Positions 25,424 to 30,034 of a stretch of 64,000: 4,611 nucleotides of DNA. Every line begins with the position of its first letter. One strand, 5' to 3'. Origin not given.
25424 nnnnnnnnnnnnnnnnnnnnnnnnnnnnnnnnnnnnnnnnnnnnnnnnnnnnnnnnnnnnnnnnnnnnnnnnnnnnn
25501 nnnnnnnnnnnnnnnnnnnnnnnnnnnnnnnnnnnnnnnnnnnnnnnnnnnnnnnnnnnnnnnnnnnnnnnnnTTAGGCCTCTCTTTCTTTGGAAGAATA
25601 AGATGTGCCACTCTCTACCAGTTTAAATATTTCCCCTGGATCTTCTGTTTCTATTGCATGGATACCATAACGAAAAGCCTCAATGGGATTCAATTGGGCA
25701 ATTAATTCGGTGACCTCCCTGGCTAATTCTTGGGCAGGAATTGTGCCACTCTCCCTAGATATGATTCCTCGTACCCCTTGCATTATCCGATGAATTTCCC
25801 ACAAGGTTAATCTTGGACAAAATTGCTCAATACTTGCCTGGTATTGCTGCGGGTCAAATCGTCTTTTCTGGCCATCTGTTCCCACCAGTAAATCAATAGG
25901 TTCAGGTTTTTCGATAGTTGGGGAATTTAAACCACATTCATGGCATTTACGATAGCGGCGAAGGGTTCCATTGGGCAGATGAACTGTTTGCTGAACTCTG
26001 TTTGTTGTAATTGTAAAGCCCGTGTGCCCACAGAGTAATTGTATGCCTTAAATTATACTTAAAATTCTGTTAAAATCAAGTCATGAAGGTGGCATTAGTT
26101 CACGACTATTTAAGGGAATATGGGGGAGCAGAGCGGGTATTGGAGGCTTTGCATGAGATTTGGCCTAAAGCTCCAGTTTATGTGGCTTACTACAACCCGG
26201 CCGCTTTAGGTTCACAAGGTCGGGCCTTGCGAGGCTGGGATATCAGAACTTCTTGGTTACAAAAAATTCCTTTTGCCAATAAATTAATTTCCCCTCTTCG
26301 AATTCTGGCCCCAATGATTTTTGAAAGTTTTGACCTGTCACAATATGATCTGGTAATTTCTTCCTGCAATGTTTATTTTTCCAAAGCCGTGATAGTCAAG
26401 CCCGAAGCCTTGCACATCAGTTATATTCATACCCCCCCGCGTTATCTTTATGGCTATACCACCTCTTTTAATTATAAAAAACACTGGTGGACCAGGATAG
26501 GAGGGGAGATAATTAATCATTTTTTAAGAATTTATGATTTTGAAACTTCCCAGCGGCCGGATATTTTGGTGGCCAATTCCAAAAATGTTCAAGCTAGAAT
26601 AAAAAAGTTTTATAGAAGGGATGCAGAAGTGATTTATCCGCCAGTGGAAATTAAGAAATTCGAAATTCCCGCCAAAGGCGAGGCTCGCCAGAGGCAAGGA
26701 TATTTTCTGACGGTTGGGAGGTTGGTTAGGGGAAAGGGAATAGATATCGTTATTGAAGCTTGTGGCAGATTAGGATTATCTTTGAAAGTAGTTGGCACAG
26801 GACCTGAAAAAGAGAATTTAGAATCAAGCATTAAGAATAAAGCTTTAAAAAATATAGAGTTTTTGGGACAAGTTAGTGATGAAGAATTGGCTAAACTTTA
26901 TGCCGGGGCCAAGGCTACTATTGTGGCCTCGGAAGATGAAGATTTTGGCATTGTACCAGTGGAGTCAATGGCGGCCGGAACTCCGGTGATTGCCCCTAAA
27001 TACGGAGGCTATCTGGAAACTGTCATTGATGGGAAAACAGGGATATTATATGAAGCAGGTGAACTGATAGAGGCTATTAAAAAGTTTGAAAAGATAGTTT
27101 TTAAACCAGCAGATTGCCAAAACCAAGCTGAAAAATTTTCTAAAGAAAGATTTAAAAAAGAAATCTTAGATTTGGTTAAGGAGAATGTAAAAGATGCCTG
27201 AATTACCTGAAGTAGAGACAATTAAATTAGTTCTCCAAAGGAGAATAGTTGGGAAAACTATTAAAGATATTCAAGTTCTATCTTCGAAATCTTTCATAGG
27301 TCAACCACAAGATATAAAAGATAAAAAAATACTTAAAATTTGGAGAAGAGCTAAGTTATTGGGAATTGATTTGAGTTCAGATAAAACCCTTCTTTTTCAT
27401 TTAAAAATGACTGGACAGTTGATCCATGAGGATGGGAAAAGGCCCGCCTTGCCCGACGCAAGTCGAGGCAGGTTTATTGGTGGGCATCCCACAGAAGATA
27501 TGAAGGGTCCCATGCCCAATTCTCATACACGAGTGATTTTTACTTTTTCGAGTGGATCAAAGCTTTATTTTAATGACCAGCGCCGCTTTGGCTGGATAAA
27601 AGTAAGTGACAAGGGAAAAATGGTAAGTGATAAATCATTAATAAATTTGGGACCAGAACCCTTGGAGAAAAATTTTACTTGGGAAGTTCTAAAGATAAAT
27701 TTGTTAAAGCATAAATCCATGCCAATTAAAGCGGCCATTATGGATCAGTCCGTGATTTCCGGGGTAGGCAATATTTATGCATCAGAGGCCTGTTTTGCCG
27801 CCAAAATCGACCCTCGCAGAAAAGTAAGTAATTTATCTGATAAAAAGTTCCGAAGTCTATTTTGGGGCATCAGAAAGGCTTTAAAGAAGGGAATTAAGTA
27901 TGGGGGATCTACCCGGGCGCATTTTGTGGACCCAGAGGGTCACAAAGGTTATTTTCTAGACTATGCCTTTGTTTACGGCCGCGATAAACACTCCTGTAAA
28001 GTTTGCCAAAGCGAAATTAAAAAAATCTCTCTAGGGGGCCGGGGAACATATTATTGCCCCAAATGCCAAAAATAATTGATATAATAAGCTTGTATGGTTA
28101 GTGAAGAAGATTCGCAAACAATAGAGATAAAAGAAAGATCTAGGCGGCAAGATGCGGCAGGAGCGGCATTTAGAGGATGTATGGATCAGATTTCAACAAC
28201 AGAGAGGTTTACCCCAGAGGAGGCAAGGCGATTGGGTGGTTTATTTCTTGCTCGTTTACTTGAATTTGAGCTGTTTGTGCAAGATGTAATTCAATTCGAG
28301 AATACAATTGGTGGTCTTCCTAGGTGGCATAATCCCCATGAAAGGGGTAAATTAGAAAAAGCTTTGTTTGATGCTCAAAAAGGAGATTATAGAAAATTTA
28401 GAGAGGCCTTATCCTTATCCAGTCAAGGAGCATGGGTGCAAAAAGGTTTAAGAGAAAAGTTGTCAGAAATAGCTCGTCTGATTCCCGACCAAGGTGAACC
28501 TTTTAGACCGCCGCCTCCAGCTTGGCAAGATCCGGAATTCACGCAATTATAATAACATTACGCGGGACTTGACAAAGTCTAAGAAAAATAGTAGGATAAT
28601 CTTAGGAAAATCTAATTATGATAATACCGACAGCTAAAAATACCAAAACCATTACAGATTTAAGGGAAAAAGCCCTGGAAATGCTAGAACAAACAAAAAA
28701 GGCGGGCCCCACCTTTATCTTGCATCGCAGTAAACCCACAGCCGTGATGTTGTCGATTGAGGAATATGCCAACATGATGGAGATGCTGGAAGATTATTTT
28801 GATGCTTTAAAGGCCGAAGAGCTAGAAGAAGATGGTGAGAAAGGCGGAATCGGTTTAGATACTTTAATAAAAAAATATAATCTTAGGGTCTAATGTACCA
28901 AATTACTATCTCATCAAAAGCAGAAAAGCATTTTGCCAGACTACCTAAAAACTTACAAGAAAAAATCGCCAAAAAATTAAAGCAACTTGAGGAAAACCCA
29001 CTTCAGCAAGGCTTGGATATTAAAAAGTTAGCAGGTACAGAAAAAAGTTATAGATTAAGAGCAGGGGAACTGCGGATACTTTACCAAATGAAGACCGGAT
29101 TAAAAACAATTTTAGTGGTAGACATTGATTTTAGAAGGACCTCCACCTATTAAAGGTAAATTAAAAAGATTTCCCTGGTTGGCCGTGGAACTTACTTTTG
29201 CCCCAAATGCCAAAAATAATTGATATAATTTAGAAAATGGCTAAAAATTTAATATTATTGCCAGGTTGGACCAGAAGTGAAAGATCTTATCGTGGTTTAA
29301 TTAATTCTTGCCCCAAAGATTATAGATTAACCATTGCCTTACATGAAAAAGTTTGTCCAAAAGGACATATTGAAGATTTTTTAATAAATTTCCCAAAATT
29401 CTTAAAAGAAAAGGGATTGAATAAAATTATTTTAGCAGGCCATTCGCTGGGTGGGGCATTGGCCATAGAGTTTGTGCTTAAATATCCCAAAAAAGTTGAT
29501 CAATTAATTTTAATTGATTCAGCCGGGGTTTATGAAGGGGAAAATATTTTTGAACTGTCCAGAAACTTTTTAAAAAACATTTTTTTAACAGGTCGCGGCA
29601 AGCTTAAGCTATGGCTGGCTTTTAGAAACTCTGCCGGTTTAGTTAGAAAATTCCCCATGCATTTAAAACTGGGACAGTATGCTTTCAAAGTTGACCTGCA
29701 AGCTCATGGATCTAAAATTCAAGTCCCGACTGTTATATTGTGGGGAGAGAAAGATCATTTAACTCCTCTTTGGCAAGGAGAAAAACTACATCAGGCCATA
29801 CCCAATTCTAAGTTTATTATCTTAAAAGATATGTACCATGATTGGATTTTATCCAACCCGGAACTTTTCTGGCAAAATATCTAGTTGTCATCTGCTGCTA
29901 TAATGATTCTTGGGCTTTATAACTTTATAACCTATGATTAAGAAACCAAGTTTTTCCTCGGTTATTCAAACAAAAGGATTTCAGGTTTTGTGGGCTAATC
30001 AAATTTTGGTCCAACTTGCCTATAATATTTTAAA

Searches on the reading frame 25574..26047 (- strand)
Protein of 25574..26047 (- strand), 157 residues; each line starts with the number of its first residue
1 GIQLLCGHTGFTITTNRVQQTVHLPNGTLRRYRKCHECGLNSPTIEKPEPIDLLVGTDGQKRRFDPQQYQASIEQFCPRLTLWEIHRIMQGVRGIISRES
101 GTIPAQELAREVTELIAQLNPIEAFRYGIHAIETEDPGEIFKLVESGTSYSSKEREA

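Call 40: search_protein_families(library=pfam, proteins=[window:25574-26047:-], max_evalue=0.01)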
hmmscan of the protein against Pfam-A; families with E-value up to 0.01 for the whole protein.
window:25574-26047:- (157 aa): 0 families

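Call 41: find_homologous_proteins(query=window:25577-26044:-, max_evalue=0.001)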
Query seq(156 aa) (156 aa): 1 proteins with E <= 0.001 among 27 candidates.
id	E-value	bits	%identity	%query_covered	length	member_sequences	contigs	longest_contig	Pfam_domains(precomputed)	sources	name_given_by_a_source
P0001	8.8e-60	219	99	66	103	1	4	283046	-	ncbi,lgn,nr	ncbi:hypothetical protein HY386_01880 [Candidatus Daviesbacteria bacterium]|nr:hypothetical protein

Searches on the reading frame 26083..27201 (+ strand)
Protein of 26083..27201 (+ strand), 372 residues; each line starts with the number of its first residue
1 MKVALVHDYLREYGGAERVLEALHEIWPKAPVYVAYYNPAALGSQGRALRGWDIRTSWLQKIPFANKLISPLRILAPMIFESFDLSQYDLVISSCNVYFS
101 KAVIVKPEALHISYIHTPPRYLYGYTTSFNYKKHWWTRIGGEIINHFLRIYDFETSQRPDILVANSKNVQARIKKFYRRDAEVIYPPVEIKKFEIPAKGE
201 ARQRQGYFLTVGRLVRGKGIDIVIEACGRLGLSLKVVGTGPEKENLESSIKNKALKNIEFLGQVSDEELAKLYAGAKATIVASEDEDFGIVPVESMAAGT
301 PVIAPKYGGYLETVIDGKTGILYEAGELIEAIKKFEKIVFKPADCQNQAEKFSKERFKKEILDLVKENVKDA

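Call 40: search_protein_families(library=pfam, proteins=[window:26083-27201:+], max_evalue=0.01)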
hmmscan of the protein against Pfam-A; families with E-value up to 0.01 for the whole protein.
window:26083-27201:+ (372 aa): 5 families
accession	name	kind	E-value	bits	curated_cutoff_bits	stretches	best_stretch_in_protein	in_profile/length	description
PF00534.26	Glycos_transf_1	-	3.1e-35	121.7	26.4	1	193-351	3-171/172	Glycosyl transferases group 1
PF13692.12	Glyco_trans_1_4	-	1.1e-24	87.7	27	1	207-333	3-137/142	Glycosyl transferases group 1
PF20706.3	GT4-conflict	-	3e-09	36.8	26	1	186-314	179-320/385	Family 4 Glycosyltransferase in conflict systems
PF13439.12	Glyco_transf_4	-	2.1e-07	31.6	28.5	1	13-190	1-168/170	Glycosyltransferase Family 4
PF13524.12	Glyco_trans_1_2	-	1.4e-05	25.5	25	1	228-336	10-112/144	Glycosyl transferase-like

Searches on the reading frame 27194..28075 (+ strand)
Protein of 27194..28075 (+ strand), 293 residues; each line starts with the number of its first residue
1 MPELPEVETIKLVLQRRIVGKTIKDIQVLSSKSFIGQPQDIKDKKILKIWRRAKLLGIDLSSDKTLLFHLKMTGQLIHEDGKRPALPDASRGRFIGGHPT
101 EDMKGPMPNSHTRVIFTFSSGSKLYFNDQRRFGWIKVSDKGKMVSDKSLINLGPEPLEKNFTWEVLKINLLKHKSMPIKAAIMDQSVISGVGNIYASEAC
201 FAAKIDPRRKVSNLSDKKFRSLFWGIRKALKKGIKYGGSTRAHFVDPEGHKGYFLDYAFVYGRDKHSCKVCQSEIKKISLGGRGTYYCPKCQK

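Call 69: search_protein_families(library=pfam, proteins=[window:27194-28075:+], max_evalue=0.001)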
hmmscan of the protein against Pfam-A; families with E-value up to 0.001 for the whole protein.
window:27194-28075:+ (293 aa): 3 families
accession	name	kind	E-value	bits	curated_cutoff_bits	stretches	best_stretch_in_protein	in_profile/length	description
PF01149.29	Fapy_DNA_glyco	-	3.2e-28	99.1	25.5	1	1-134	1-116/117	Formamidopyrimidine-DNA glycosylase N-terminal domain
PF06831.19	H2TH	-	1.2e-23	83.3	34.7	1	152-241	1-89/93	Formamidopyrimidine-DNA glycosylase H2TH domain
PF06827.20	zf-FPG_IleRS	-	1.2e-07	31.9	21.3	1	268-293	4-29/30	Zinc finger found in FPG and IleRS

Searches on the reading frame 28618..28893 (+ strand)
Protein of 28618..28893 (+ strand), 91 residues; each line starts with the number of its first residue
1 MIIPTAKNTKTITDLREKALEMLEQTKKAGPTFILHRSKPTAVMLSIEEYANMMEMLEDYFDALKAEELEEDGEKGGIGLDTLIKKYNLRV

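Call 76: search_protein_families(library=pfam, proteins=[window:28618-28893:+], max_evalue=0.001)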
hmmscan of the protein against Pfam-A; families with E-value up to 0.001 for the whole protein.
window:28618-28893:+ (91 aa): 2 families
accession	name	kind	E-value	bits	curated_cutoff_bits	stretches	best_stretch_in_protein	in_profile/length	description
PF02604.26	PhdYeFM_antitox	-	4.8e-11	42.7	29.8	1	9-73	3-67/74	Antitoxin Phd_YefM, type II toxin-antitoxin system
PF18506.7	RelB-like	-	0.00085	19.5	27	0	37-60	11-34/62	RelB Antitoxin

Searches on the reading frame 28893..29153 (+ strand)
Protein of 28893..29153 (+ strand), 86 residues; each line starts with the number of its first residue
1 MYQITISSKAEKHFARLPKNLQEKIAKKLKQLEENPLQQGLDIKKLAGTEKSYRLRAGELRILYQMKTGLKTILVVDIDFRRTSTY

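Call 76: search_protein_families(library=pfam, proteins=[window:28893-29153:+], max_evalue=0.001)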
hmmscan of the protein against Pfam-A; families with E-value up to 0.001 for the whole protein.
window:28893-29153:+ (86 aa): 1 family
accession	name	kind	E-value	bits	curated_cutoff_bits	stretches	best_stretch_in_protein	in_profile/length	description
PF05016.21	ParE_toxin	-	1.8e-07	32.1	23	1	5-80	2-84/89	ParE toxin of type II toxin-antitoxin system, parDE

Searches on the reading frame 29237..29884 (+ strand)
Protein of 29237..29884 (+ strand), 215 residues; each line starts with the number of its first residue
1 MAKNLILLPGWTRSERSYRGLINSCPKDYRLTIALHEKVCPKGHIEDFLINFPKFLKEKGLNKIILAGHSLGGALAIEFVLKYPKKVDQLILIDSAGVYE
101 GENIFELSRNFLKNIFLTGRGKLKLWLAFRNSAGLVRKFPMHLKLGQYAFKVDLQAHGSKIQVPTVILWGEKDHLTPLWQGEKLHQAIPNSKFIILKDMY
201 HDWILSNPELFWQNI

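Call 40: search_protein_families(library=pfam, proteins=[window:29237-29884:+], max_evalue=0.01)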
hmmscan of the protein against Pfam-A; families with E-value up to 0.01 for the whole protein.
window:29237-29884:+ (215 aa): 9 families
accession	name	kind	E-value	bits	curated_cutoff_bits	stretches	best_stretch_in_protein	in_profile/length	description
PF00561.26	Abhydrolase_1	-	4.3e-16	59.8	25.8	2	54-95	61-102/245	alpha/beta hydrolase fold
PF12146.15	Hydrolase_4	-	4.3e-14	52.8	27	1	46-203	60-234/239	Serine aminopeptidase, S33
PF12697.13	Abhydrolase_6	-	1.9e-08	35.7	26.3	1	47-211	53-214/217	Alpha/beta hydrolase family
PF10230.15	LIDHydrolase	-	0.00015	22.1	27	0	44-92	67-115/262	Lipid-droplet associated hydrolase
PF12695.13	Abhydrolase_5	-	0.00017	21.9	27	1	59-95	54-89/164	Alpha/beta hydrolase family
PF01764.32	Lipase_3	-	0.0017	18.7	22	1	55-77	56-78/140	Lipase (class 3)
PF02230.22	Abhydrolase_2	-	0.0018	18.6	23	0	62-91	105-134/217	Phospholipase/Carboxylesterase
PF12048.14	DUF3530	-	0.0018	18.1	29.8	1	54-97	187-231/310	Protein of unknown function (DUF3530)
PF08386.16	Abhydrolase_4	-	0.008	16.7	21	0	160-204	32-76/103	TAP-like protein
